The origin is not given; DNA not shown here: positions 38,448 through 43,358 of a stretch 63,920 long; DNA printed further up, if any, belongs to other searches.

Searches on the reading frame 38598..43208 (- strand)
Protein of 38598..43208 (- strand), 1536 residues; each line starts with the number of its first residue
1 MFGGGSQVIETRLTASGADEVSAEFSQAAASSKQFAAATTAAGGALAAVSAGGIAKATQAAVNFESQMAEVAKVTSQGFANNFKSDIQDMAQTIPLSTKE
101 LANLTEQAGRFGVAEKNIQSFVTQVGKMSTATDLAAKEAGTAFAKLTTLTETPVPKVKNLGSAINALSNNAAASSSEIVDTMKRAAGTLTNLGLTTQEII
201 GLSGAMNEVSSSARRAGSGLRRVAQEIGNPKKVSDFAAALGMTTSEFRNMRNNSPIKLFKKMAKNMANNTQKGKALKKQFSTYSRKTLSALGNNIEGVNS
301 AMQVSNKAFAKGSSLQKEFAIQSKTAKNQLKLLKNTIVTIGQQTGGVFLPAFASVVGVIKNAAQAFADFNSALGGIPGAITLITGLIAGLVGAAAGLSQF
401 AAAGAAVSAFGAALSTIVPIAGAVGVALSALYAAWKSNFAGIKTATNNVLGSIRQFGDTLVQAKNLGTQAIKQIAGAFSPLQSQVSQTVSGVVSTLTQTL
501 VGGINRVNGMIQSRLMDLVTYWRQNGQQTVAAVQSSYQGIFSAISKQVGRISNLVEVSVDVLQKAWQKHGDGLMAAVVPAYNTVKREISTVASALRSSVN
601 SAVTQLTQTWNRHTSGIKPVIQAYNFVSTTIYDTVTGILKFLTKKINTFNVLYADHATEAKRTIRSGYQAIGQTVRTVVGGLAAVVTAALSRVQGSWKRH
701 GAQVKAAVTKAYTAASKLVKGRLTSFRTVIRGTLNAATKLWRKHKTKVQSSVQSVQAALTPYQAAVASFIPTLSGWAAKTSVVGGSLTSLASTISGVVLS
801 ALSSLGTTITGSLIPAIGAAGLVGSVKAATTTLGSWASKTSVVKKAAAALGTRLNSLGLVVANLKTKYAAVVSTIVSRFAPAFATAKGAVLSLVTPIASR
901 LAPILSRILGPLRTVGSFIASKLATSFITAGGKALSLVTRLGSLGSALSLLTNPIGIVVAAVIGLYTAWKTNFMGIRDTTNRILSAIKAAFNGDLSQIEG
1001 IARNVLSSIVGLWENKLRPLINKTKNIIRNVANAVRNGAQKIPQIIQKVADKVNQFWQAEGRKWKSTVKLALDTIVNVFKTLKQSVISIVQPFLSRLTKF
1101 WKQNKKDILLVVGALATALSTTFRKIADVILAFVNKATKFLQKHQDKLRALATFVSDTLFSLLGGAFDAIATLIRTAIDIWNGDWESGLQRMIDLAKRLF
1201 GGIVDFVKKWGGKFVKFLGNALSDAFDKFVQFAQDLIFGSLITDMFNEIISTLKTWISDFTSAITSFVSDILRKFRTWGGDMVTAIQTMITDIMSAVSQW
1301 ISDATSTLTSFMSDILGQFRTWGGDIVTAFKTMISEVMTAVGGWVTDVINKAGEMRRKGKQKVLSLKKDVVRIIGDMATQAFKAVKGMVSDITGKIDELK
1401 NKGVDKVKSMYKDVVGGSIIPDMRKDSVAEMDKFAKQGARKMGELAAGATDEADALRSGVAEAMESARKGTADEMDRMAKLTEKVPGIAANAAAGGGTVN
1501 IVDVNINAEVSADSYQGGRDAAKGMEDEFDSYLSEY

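Call 10: search_protein_families(library=pfam, proteins=[window:38598-43208:-], max_evalue=0.01)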
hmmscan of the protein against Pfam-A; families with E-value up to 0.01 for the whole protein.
window:38598-43208:- (1536 aa): 3 families
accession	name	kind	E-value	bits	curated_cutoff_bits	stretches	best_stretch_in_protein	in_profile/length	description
PF10145.14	PhageMin_Tail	-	3.2e-23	83.1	33.2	1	86-278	3-198/201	Phage-related minor tail protein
PF01442.23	Apolipoprotein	-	3.2e-11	43.7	90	1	470-615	12-157/190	Apolipoprotein A1/A4/E domain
PF04513.17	Baculo_PEP_C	-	5.4e-08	33.4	38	0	582-665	48-131/140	Baculovirus polyhedron envelope protein, PEP, C terminus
